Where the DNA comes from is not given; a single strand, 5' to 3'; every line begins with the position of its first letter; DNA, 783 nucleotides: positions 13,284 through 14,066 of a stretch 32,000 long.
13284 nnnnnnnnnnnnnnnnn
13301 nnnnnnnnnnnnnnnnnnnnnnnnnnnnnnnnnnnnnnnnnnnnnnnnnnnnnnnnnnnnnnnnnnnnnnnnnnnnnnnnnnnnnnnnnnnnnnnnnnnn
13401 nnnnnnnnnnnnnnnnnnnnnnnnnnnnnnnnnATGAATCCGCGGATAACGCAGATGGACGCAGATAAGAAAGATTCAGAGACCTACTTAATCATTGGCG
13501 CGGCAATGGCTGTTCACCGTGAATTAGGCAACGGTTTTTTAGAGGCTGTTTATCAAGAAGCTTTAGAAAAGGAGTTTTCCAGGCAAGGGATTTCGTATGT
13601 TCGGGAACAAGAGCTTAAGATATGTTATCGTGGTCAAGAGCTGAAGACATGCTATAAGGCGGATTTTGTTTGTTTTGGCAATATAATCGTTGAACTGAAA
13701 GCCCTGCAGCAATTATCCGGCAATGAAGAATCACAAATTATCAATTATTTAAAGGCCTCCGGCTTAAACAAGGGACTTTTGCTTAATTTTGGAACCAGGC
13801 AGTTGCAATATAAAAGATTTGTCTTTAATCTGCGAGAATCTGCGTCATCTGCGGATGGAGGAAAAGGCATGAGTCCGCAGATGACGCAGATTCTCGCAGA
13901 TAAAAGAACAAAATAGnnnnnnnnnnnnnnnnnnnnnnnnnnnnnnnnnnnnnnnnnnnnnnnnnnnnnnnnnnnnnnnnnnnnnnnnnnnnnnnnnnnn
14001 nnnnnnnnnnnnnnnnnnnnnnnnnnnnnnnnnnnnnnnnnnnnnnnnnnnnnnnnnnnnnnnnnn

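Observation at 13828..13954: Perfect 28-bp palindrome and a gene-less mini cassette immediately upstream of hsdS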

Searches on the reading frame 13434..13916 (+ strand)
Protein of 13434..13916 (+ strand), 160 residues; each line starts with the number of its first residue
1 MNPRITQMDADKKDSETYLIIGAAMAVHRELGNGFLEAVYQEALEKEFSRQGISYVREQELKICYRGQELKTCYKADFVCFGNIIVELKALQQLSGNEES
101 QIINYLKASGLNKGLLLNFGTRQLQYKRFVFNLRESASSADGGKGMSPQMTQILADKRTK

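Call 9: search_protein_families(library=pfam, proteins=[window:13434-13916:+])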
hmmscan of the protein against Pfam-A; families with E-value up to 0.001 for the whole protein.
window:13434-13916:+ (160 aa): 1 family
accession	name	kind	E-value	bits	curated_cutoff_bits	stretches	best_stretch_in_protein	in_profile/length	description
PF13366.12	PDDEXK_3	-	5.9e-39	133.5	22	1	16-128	3-116/117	PD-(D/E)XK nuclease superfamily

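Call 12: search_protein_families(library=ncbifam, proteins=[window:13434-13916:+])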
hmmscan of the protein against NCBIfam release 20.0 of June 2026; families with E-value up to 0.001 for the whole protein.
window:13434-13916:+ (160 aa): 1 family
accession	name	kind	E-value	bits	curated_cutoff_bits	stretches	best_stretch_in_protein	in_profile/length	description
TIGR04256.1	GxxExxY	subfamily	7.6e-42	142.4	35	1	16-130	2-116/116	GxxExxY protein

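Call 28: search_solved_structures(query=window:13434-13916:+, max_evalue=0.01, show_alignments=1)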
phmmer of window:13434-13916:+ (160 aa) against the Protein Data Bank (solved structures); distinct sequences matched with E-value up to 0.01: 0.

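Call 29: find_homologous_proteins(query=window:13434-13868:+, max_evalue=1e-10)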
Query seq(145 aa) (145 aa): 7998 proteins with E <= 1e-10 among 8000 candidates; the best 120 are listed.
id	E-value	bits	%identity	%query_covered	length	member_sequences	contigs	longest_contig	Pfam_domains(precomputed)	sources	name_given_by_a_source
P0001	1.7e-87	308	99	100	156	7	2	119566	PF13366.13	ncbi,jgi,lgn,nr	ncbi:MAG: NADH:ubiquinone oxidoreductase [Candidatus Brocadia sp. UTAMX2]|jgi:GxxExxY protein|nr:MAG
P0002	9.0e-80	283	94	97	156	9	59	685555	PF13366.13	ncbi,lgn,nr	ncbi:hypothetical protein B188_28570 [Candidatus Brocadiaceae bacterium B188]|nr:hypothetical protei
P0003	8.9e-73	261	88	100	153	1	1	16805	PF13366.13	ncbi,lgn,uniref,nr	ncbi:MAG: NADH:ubiquinone oxidoreductase subunit 5 (chain L)/Multisubunit Na+/H+ antiporter, MnhA su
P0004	2.2e-67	243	85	94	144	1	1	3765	PF13366.13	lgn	-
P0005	6.7e-65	235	87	90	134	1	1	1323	PF13366.13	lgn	-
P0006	7.3e-65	235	67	97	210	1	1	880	PF13366.13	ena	-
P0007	1.9e-62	227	77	98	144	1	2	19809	PF13366.13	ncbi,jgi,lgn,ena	ncbi:MAG: GxxExxY protein [Victivallaceae bacterium]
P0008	4.8e-61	223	83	88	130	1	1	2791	PF13366.13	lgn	-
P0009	5.5e-61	222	73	97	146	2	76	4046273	PF13366.13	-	-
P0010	8.2e-61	222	68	97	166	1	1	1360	PF13366.13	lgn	-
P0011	1.3e-60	221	73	100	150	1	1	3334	PF13366.13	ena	-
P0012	1.4e-60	221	75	97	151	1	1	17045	PF13366.13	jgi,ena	-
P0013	1.7e-60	221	75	97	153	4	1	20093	PF13366.13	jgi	-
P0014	1.9e-60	221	74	97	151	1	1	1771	PF13366.13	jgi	-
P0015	4.0e-60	220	72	94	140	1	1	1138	PF13366.13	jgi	-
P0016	5.6e-60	219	74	97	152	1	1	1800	PF13366.13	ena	-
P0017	7.6e-60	219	75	98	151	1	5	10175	PF13366.13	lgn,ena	-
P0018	9.0e-60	219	73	100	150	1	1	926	PF13366.13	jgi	jgi:GxxExxY protein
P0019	9.9e-60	218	72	99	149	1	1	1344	PF13366.13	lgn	-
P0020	1.0e-59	218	72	99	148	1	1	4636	PF13366.13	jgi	-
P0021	1.3e-59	218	71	99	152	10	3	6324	PF13366.13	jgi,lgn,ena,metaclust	metaclust:\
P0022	1.4e-59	218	72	97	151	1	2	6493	PF13366.13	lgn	-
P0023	1.8e-59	218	73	97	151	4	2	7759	PF13366.13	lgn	-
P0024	3.1e-59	217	72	97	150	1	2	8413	PF13366.13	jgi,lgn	jgi:GxxExxY protein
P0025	3.1e-59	217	75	94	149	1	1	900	PF13366.13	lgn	-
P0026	4.3e-59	216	70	100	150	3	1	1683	PF13366.13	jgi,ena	-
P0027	6.4e-59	216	73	100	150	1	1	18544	PF13366.13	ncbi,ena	-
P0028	1.1e-58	215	71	100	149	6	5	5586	PF13366.13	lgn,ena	-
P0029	1.1e-58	215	72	97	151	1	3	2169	PF13366.13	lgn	-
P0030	1.2e-58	215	69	100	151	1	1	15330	PF13366.13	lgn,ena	-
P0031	1.3e-58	215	71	100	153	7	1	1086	PF13366.13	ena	-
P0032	1.4e-58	215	73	94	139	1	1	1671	PF13366.13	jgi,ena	jgi:GxxExxY protein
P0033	1.5e-58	215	74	97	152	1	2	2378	PF13366.13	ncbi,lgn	-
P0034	1.5e-58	215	73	97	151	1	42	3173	PF13366.13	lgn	-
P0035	1.6e-58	215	73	93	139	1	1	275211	PF13366.13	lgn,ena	-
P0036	1.6e-58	215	74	97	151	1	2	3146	PF13366.13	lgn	-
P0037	1.6e-58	214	71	100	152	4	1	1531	PF13366.13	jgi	-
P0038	1.8e-58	214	73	97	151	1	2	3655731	PF13366.13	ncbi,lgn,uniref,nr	ncbi:conserved hypothetical protein [Desulfarculus baarsii DSM 2075]|uniref:GxxExxY protein n=1 Tax=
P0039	2.2e-58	214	71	97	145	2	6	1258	PF13366.13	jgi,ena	-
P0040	2.5e-58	214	69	100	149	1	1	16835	PF13366.13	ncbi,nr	ncbi:MAG: GxxExxY protein [Nitrococcus mobilis]|nr:GxxExxY protein [Nitrococcus mobilis]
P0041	2.9e-58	214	73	97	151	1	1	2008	PF13366.13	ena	-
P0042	3.4e-58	213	73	99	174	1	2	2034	PF13366.13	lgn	-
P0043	1.1e-57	212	68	99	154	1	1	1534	PF13366.13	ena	-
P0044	1.1e-57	212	69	99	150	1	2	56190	PF13366.13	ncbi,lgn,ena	-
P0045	1.2e-57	212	74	93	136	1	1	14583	PF13366.13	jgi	-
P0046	1.2e-57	212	70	100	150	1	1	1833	PF13366.13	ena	-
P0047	1.3e-57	211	69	100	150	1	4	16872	PF13366.13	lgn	-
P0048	1.3e-57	211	71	99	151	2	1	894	PF13366.13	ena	-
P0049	1.3e-57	211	69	100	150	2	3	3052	PF13366.13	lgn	-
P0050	1.4e-57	211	74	97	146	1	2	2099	PF13366.13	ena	-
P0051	1.6e-57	211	72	97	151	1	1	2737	PF13366.13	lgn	-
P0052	1.8e-57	211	71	100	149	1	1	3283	PF13366.13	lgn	-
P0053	1.8e-57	211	74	96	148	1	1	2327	PF13366.13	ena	-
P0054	1.9e-57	211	69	100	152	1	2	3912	PF13366.13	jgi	jgi:GxxExxY protein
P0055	2.0e-57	211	71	99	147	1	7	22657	PF13366.13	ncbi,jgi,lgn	jgi:GxxExxY protein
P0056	2.4e-57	211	71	99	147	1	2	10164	PF13366.13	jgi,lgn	-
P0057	2.7e-57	211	71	97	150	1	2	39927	PF13366.13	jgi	jgi:GxxExxY protein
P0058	2.7e-57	211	69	99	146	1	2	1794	PF13366.13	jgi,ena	-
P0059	3.3e-57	210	71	97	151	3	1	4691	PF13366.13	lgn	-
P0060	3.4e-57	210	71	97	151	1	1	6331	PF13366.13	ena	-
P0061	4.6e-57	210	75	92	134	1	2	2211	PF13366.13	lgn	-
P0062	5.8e-57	209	71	97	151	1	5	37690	PF13366.13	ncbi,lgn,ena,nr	ncbi:MAG: GxxExxY protein [Verrucomicrobia bacterium]|nr:GxxExxY protein [Verrucomicrobiota bacteriu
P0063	6.0e-57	209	70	100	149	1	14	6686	PF13366.13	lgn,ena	-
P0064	6.1e-57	209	71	97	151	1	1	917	PF13366.13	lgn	-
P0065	6.4e-57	209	68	99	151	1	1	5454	PF13366.13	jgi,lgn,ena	-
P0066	7.7e-57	209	68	100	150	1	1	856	PF13366.13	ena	-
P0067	8.7e-57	209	74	97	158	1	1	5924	PF13366.13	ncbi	-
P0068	9.4e-57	209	70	99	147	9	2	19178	PF13366.13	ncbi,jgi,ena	jgi:GxxExxY protein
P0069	9.7e-57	209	69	100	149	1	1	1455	PF13366.13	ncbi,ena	-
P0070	1.1e-56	209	69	97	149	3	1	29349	PF13366.13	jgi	jgi:GxxExxY protein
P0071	1.2e-56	208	72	97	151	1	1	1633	PF13366.13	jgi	jgi:GxxExxY protein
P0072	1.2e-56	208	68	97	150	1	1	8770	PF13366.13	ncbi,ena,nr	ncbi:GxxExxY protein [bacterium]|nr:GxxExxY protein [bacterium]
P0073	1.2e-56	208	70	99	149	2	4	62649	PF13366.13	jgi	jgi:GxxExxY protein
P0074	1.2e-56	208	70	100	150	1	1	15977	PF13366.13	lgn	-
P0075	1.3e-56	208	72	97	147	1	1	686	PF13366.13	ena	-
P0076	1.5e-56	208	70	97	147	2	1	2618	PF13366.13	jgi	-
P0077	1.5e-56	208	70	97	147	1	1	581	PF13366.13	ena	-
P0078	1.5e-56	208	71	97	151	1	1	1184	PF13366.13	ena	-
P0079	1.6e-56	208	73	97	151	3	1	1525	PF13366.13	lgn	-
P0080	1.6e-56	208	70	100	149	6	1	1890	PF13366.13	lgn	-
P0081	1.8e-56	208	73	94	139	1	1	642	PF13366.13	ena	-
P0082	2.4e-56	207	67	97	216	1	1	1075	PF13366.13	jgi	jgi:GxxExxY protein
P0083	2.5e-56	207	69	95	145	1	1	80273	PF13366.13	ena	-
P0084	2.5e-56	207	71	97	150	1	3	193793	PF13366.13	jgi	-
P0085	2.6e-56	207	71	94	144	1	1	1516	PF13366.13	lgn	-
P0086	2.6e-56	207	68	100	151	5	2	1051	PF13366.13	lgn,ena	-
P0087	2.7e-56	207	70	97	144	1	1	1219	PF13366.13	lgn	-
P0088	3.1e-56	207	71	97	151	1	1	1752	PF13366.13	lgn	-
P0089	3.2e-56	207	70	97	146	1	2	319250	PF13366.13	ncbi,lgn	-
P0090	3.4e-56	207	73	94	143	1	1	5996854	PF13366.13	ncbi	-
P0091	3.7e-56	207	71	97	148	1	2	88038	PF13366.13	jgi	jgi:GxxExxY protein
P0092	4.6e-56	207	70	99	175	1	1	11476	PF13366.13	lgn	-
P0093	5.3e-56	206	70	97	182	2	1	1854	PF13366.13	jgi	jgi:GxxExxY protein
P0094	6.0e-56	206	72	97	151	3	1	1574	PF13366.13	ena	-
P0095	8.5e-56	206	71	99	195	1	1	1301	PF13366.13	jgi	-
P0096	8.7e-56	206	69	100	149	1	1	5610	PF13366.13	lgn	-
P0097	1.0e-55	205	68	97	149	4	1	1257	PF13366.13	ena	-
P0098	1.2e-55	205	69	97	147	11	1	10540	PF13366.13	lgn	-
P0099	1.2e-55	205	69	97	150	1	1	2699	PF13366.13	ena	-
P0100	1.3e-55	205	69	100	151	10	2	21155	PF13366.13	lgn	-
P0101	1.3e-55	205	71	94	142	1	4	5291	PF13366.13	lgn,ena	-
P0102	1.4e-55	205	70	97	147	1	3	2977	PF13366.13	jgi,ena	jgi:GxxExxY protein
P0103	1.5e-55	205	74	97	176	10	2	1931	PF13366.13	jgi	-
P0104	1.6e-55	205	69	97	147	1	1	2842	PF13366.13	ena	-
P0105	1.6e-55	205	68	97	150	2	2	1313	PF13366.13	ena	-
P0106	1.7e-55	205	64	97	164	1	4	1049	PF13366.13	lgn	-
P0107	2.0e-55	204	72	90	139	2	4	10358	PF13366.13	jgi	jgi:GxxExxY protein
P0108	2.3e-55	204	68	99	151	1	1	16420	PF13366.13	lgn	-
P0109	3.1e-55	204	70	94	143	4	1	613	PF13366.13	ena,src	-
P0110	3.1e-55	204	70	97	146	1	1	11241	PF13366.13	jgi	jgi:GxxExxY protein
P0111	3.3e-55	204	70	97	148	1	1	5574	PF13366.13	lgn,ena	-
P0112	3.9e-55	204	70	97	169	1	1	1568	PF13366.13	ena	-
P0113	4.1e-55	203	71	97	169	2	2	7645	PF13366.13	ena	-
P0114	4.5e-55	203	71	93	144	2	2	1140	PF13366.13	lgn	-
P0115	4.6e-55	203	67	97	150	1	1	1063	PF13366.13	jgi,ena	-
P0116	4.7e-55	203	69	97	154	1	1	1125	PF13366.13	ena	-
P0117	5.8e-55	203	68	97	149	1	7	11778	PF13366.13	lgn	-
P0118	6.1e-55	203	70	97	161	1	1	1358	PF13366.13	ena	-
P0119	6.6e-55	203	77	86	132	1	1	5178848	PF13366.13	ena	-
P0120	6.8e-55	203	68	97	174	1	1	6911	PF13366.13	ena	-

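Call 34: find_encoding_contigs(protein=P0003, flank=6000, max_places=4)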
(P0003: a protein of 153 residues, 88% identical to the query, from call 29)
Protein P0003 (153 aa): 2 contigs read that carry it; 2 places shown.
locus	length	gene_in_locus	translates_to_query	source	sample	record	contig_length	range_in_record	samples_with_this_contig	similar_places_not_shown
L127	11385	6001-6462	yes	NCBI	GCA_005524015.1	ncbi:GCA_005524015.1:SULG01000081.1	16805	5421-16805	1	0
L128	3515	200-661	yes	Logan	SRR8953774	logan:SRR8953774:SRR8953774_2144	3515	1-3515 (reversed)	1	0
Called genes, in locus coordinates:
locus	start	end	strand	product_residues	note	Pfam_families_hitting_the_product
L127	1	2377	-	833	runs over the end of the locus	PF00133:tRNA-synt_1, PF01406:tRNA-synt_1e (faint), PF09334:tRNA-synt_1g, PF13603:tRNA-synt_1_2, PF00133:tRNA-synt_1, PF09334:tRNA-synt_1g (weak), PF08264:Anticodon_1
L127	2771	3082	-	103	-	PF00589:Phage_integrase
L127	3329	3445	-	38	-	-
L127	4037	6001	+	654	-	PF12161:HsdM_N, PF02384:N6_Mtase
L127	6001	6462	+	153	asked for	PF13366:PDDEXK_3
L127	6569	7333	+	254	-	PF01420:Methylase_S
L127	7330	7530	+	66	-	-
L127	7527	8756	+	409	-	PF04313:HSDR_N, PF18766:SWI2_SNF2 (weak)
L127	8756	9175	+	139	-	-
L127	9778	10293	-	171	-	PF13551:HTH_29, PF13592:HTH_33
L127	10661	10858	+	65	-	-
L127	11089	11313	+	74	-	-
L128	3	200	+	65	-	?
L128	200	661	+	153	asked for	PF13366:PDDEXK_3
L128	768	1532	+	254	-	PF01420:Methylase_S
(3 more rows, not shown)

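Call 35: find_encoding_contigs(protein=P0002, flank=6000, max_places=6)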
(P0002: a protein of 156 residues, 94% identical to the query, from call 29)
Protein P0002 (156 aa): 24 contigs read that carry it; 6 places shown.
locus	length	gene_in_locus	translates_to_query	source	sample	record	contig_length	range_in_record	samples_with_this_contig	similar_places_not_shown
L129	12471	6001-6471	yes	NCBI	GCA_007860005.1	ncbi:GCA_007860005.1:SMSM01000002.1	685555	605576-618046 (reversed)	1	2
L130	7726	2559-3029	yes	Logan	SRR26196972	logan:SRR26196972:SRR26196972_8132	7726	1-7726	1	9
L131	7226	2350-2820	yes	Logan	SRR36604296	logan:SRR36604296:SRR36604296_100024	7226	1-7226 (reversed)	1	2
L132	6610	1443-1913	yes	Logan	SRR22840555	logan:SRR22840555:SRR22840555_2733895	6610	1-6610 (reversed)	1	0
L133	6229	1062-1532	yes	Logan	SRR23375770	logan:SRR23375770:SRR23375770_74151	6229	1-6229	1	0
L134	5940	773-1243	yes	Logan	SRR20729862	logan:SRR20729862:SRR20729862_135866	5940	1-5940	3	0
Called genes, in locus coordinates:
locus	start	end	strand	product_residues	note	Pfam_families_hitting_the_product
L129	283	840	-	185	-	PF25084:LbH_EIF2B, PF00132:Hexapep, PF25087:GMPPB_C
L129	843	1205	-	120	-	-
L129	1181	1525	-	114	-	PF01797:Y1_Tnp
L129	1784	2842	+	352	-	PF01595:CNNM, PF00571:CBS (faint)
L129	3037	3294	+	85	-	-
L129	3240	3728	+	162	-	-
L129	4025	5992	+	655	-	PF12161:HsdM_N, PF02384:N6_Mtase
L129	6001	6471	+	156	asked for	PF13366:PDDEXK_3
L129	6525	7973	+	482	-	PF01420:Methylase_S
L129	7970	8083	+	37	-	-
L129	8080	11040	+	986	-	PF04313:HSDR_N, PF00270:DEAD (weak), PF04851:ResIII, PF18766:SWI2_SNF2, PF22679:T1R_D3-like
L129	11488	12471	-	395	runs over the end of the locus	PF00483:NTP_transferase, PF12804:NTP_transf_3, PF25084:LbH_EIF2B, PF25087:GMPPB_C, PF00132:Hexapep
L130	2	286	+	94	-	?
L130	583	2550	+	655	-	PF12161:HsdM_N, PF02384:N6_Mtase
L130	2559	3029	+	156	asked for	PF13366:PDDEXK_3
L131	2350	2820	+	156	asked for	PF13366:PDDEXK_3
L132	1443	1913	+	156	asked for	PF13366:PDDEXK_3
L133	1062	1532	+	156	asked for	PF13366:PDDEXK_3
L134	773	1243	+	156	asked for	PF13366:PDDEXK_3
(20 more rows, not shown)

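Call 54: find_encoding_contigs(protein=P0038, flank=5000, max_places=3)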
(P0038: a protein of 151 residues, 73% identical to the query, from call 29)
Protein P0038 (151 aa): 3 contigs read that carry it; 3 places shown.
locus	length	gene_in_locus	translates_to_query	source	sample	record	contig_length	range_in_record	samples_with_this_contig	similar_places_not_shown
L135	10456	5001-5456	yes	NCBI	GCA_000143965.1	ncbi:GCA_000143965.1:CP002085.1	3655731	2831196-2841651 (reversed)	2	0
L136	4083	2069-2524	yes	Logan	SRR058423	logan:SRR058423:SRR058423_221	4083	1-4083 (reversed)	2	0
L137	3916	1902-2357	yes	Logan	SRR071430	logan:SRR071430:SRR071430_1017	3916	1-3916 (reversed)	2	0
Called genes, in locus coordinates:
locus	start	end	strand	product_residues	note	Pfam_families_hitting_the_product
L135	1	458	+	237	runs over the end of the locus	PF04586:Peptidase_S78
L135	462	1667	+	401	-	PF05065:Phage_capsid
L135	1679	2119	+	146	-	-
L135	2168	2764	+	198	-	PF05135:Phage_connect_1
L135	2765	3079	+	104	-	PF05521:Phage_HCP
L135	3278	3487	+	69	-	PF12728:HTH_17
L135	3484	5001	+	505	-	PF12161:HsdM_N, PF02384:N6_Mtase, PF01170:UPF0020 (weak)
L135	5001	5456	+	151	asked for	PF13366:PDDEXK_3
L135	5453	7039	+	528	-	PF12161:HsdM_N, PF02384:N6_Mtase, PF07669:Eco57I (weak)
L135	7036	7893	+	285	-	PF02498:Bro-N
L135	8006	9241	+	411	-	PF01420:Methylase_S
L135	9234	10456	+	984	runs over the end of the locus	PF04313:HSDR_N, PF04851:ResIII, PF00270:DEAD (weak), PF18766:SWI2_SNF2, PF22679:T1R_D3-like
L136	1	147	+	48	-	?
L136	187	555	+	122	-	PF12728:HTH_17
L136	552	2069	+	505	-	PF12161:HsdM_N, PF02384:N6_Mtase, PF01170:UPF0020 (weak)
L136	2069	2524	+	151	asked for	PF13366:PDDEXK_3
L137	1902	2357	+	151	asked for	PF13366:PDDEXK_3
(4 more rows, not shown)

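Call 55: find_encoding_contigs(protein=P0017, flank=5000, max_places=4)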
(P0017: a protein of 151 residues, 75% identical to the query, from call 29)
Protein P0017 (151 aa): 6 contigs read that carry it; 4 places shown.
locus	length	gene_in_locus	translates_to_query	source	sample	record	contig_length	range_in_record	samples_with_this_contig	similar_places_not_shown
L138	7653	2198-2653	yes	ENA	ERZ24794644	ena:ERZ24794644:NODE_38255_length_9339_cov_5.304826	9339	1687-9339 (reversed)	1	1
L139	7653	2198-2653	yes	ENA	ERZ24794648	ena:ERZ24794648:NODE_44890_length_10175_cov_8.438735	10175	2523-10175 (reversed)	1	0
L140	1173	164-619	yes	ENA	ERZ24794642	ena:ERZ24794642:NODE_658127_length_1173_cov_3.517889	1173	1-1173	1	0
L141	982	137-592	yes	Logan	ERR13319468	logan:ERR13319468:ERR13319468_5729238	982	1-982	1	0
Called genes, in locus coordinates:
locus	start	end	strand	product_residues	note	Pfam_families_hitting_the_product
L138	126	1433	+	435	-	PF12161:HsdM_N, PF02384:N6_Mtase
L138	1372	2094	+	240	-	PF02384:N6_Mtase (faint)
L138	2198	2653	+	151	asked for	PF13366:PDDEXK_3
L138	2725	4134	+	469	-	PF01420:Methylase_S (weak)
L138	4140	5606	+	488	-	PF04326:SLFN_AlbA_2, PF13749:HATPase_c_4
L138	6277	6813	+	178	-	-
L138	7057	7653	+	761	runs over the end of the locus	?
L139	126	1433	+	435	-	PF12161:HsdM_N, PF02384:N6_Mtase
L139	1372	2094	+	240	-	PF02384:N6_Mtase (faint)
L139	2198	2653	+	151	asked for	PF13366:PDDEXK_3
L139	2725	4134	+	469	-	PF01420:Methylase_S (weak)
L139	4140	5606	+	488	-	PF04326:SLFN_AlbA_2, PF13749:HATPase_c_4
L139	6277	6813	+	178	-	-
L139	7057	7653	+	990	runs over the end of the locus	PF04313:HSDR_N, PF00270:DEAD (weak), PF04851:ResIII, PF18766:SWI2_SNF2, PF22679:T1R_D3-like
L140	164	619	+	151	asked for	PF13366:PDDEXK_3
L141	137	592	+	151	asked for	PF13366:PDDEXK_3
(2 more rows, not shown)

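Call 58: predict_structure(alignment_id=A3)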
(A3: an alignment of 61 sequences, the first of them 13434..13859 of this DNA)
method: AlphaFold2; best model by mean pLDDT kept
length: 142 residues; sequences in the alignment: 61
mean_pLDDT: 87.5   pTM: 0.80
mean pLDDT of the five models: 87.5, 87.3, 85.8, 85.5, 84.3
residues with pLDDT >= 90: 115; 70-90: 4; 50-70: 3; < 50: 20
segments of 3 or more residues with pLDDT < 50: 1-11, 134-142
pLDDT, mean of each block of 10 residues (from residue 1): 40 83 99 98 99 97 94 97 98 95 94 97 96 49 36
secondary structure, 60 per line:
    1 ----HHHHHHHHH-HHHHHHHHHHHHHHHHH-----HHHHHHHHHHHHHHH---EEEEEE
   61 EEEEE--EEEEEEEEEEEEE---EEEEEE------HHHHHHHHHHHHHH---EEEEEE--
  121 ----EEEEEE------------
elements in order: H5-13 H15-31 H37-51 E55-65 E68-80 E84-89 H96-109 E113-118 E125-130

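Call 62: fold_search(model_id=the predicted structure, library=pdb)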
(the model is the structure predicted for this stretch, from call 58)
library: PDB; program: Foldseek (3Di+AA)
matches with E <= 10: 681; with E <= 0.001: 4
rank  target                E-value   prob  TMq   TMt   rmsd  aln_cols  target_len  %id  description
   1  4ic1_D                9.3e-05  1.00  0.53  0.38  13.0       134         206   18  Crystal structure of SSO0001 (released 2013-01-16)
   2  4ic1_A                1.2e-04  1.00  0.55  0.40   3.7       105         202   19  Crystal structure of SSO0001 (released 2013-01-16)
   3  4ic1_B                1.5e-04  1.00  0.51  0.38   3.8       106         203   19  Crystal structure of SSO0001 (released 2013-01-16)
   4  4ic1_G                4.9e-04  1.00  0.49  0.36  13.1       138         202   20  Crystal structure of SSO0001 (released 2013-01-16)
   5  9np6_A                2.3e-03  0.98  0.40  0.08  10.8       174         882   12  Cryo-EM structure of AdnA(D934A)-AdnB(D1014A) in complex with AMPPNP and blunt end DNA (released 2025-03-19)
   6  6m9k_B                3.0e-03  1.00  0.49  0.33  14.2       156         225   13  Crystal structure of lambda exonuclease in complex with the Red beta C-terminal domain (released 2019-01-02)
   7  5zyv_A                4.4e-03  0.98  0.43  0.33  14.3       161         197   13  Crystal structure of human MGME1 with single strand DNA2 and Ca2+ (released 2018-09-19)
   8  1avq_A                6.0e-03  0.99  0.50  0.34  13.6       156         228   15  TOROIDAL STRUCTURE OF LAMBDA EXONUCLEASE DETERMINED AT 2.4 ANGSTROMS (released 1998-03-18)
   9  3syy                  7.3e-03  0.99  0.50  0.38  15.0       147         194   12  Crystal Structure of an alkaline exonuclease (LHK-Exo) from Laribacter hongkongensis (released 2012-02-15)
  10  3slp_A                8.3e-03  0.99  0.51  0.34  14.2       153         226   12  Crystal Structure of Lambda Exonuclease in Complex with a 12 BP Symmetric DNA Duplex (released 2011-07-20)
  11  6ppj_A                8.3e-03  0.87  0.40  0.08  14.1       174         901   14  Cryo-EM structure of AdnA(D934A)-AdnB(D1014A) in complex with AMPPNP (released 2019-11-20)
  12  3sm4_B                8.9e-03  0.99  0.49  0.33  14.7       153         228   13  Crystal Structure of the K131A Mutant of Lambda Exonuclease in Complex with a 5'-Phosphorylated 14-mer/12-mer Duplex a (released 2011-07-20)
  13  5zyt_C                1.1e-02  0.91  0.39  0.27  13.8       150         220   10  Crystal structure of human MGME1 with 3' overhang double strand DNA3 (released 2018-09-19)
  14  6ppr_A                1.1e-02  0.85  0.40  0.09  11.8       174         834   11  Cryo-EM structure of AdnA(D934A)-AdnB(D1014A) in complex with AMPPNP and DNA (released 2019-11-20)
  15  8xa9_B                1.2e-02  0.98  0.47  0.33  13.3       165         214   12  Human MGME1 in complex with 5'-overhang DNA (released 2024-03-20)
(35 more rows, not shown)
